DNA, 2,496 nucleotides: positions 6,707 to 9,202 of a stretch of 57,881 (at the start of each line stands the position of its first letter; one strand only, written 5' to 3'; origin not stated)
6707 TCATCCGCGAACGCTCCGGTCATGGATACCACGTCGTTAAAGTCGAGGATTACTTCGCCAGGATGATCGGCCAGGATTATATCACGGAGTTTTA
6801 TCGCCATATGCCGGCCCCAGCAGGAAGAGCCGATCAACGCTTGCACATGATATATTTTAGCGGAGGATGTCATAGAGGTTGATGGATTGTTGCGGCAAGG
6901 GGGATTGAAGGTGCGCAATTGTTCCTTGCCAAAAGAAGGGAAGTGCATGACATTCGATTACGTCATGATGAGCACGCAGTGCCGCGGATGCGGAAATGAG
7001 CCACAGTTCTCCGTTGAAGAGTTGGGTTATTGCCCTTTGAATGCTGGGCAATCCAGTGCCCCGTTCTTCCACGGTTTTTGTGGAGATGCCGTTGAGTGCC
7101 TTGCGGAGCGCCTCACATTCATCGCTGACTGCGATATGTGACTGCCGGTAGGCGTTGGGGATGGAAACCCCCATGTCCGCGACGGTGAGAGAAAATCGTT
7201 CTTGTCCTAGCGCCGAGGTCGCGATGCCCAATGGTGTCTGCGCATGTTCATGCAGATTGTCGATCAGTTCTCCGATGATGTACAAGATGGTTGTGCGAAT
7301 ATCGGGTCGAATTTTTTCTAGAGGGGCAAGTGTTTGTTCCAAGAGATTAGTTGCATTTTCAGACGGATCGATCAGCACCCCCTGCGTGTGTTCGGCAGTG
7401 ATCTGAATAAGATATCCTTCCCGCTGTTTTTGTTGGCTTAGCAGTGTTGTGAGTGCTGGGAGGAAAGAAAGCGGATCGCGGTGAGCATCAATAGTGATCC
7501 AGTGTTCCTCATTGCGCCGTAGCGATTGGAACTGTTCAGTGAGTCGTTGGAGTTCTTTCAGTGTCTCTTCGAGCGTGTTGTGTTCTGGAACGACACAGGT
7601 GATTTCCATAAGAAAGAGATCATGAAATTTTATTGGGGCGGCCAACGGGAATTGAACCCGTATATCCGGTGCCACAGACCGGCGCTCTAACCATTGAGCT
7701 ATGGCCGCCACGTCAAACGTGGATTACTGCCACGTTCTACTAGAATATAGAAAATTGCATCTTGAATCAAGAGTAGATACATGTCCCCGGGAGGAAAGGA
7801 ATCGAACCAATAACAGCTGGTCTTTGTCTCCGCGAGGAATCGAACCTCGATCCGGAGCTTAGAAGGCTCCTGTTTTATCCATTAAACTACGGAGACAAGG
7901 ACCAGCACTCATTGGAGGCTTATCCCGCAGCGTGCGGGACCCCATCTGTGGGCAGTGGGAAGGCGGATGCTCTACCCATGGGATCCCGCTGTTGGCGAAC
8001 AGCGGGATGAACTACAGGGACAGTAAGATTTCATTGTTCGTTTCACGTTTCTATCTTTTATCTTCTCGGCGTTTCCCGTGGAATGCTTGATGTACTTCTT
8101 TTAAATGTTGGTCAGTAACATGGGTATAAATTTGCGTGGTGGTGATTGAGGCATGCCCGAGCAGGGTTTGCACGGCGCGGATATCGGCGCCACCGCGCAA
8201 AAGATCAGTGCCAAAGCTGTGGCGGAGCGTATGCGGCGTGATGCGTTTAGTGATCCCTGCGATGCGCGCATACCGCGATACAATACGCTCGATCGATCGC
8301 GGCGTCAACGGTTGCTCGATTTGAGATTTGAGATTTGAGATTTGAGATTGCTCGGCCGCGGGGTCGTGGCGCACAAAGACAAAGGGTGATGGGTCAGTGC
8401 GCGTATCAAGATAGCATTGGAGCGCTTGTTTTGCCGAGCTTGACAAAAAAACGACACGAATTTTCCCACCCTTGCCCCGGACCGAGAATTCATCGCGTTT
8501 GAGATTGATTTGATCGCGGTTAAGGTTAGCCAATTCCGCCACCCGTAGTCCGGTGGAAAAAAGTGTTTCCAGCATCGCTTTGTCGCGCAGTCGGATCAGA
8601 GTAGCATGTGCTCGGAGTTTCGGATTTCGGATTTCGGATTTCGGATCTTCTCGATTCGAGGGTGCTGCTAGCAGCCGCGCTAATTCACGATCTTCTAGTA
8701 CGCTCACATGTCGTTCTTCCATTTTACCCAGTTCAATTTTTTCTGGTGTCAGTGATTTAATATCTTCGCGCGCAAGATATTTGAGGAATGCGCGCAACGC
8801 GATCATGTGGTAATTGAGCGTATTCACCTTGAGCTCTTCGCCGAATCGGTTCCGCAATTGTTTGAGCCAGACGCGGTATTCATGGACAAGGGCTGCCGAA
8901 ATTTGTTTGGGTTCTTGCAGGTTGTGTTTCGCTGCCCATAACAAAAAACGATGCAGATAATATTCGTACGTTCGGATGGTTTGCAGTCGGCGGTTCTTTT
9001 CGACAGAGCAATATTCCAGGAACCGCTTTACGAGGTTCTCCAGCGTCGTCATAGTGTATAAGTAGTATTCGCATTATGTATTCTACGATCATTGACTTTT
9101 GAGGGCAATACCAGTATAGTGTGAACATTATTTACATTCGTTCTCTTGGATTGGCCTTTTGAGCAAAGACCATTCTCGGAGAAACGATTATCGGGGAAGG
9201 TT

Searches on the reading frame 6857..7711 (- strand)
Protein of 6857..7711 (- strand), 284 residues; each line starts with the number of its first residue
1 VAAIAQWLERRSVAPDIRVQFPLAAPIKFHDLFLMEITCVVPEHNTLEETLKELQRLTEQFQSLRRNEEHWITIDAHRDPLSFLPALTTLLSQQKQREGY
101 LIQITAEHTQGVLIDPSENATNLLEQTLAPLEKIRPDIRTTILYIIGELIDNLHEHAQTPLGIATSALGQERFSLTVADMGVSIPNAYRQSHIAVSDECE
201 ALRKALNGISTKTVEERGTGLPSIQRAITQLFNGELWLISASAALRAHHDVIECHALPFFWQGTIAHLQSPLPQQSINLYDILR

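Call 10: search_protein_families(library=ncbifam, proteins=[window:6857-7711:-], max_evalue=0.01)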
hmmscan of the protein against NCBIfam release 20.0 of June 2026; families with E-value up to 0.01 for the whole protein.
window:6857-7711:- (284 aa): 0 families

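Call 66: search_protein_families(library=padloc, proteins=[window:6857-7612:-], max_evalue=0.01)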
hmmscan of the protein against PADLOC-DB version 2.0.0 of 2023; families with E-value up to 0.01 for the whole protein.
window:6857-7612:- (251 aa): 0 families

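Call 67: search_protein_families(library=pfam, proteins=[window:6857-7612:-], max_evalue=0.001)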
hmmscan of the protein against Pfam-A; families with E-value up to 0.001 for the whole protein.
window:6857-7612:- (251 aa): 1 family
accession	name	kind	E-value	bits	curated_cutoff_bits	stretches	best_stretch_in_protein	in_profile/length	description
PF02518.31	HATPase_c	-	1.4e-06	29.1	26.4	1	108-209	5-97/111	Histidine kinase-, DNA gyrase B-, and HSP90-like ATPase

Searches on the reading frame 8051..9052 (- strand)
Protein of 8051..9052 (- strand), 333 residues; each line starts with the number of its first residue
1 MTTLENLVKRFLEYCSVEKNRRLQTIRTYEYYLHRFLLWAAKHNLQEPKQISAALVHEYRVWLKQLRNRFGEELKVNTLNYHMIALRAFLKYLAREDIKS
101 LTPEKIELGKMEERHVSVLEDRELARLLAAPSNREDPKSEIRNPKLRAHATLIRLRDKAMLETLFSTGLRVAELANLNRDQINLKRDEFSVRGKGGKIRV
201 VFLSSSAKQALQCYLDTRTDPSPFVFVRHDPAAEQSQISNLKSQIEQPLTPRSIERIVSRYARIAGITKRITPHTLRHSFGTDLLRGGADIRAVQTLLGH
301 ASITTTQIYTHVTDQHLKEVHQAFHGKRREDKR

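Call 9: search_protein_families(library=pfam, proteins=[window:8051-9052:-], max_evalue=0.01)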
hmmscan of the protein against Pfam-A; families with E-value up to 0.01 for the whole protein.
window:8051-9052:- (333 aa): 5 families
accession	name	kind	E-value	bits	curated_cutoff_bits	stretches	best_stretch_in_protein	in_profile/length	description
PF00589.27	Phage_integrase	-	3.9e-41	141.1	27.1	1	153-316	20-172/172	Phage integrase family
PF02899.23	Phage_int_SAM_1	-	1.5e-10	41.6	22.3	1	8-96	1-82/83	Phage integrase, N-terminal SAM-like domain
PF13102.12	Phage_int_SAM_5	-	3.4e-06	27.8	22.3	1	8-103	3-92/98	Phage integrase SAM-like domain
PF11917.13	DUF3435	-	0.00012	21.7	25.8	1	224-312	153-238/418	Protein of unknown function (DUF3435)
PF13495.12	Phage_int_SAM_4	-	0.00019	22.2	27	1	7-99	1-84/85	Phage integrase, N-terminal SAM-like domain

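Call 10: search_protein_families(library=ncbifam, proteins=[window:8051-9052:-], max_evalue=0.01)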
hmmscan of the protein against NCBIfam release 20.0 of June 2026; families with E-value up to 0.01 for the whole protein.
window:8051-9052:- (333 aa): 12 families
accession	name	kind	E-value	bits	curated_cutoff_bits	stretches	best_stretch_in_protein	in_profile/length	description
TIGR02225.1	recomb_XerD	equivalog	2.6e-68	230.5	329.6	1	10-326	2-288/290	site-specific tyrosine recombinase XerD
NF001399.0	PRK00283.1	subfamily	3.2e-67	226.9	279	1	4-327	5-298/300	tyrosine recombinase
TIGR02224.1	recomb_XerC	equivalog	4.3e-65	220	335.15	1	9-328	1-293/295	tyrosine recombinase XerC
NF040815.2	recomb_XerA_Arch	equivalog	3e-61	207.3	220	1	10-320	2-262/263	site-specific tyrosine recombinase/integron integrase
NF002331.0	PRK01287.1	subfamily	1.4e-51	175.6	371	1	2-331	24-331/365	site-specific tyrosine recombinase XerC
TIGR02249.1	integrase_gron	subfamily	3.4e-33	115.3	265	2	248-321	236-309/315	integron integrase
NF003462.0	PRK05084.1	equivalog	8.3e-33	113.6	267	1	154-321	194-353/360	tyrosine recombinase XerS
NF011946.0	PRK15417.1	equivalog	1.3e-19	70.6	435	1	253-314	256-317/337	integron integrase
NF007370.0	PRK09870.1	subfamily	5.8e-11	42.4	221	1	154-325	31-192/200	tyrosine-type DNA invertase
NF007371.0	PRK09871.1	subfamily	4.7e-10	39.3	222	1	156-312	27-174/198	tyrosine-type DNA invertase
NF040693.1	recomb_GmtY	equivalog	3.4e-09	36.5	340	1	212-318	337-438/441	gamma-mobile-trio recombinase GmtY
NF041502.1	integrase_1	equivalog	2e-05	23.5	350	1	266-324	314-372/484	site-specific integrase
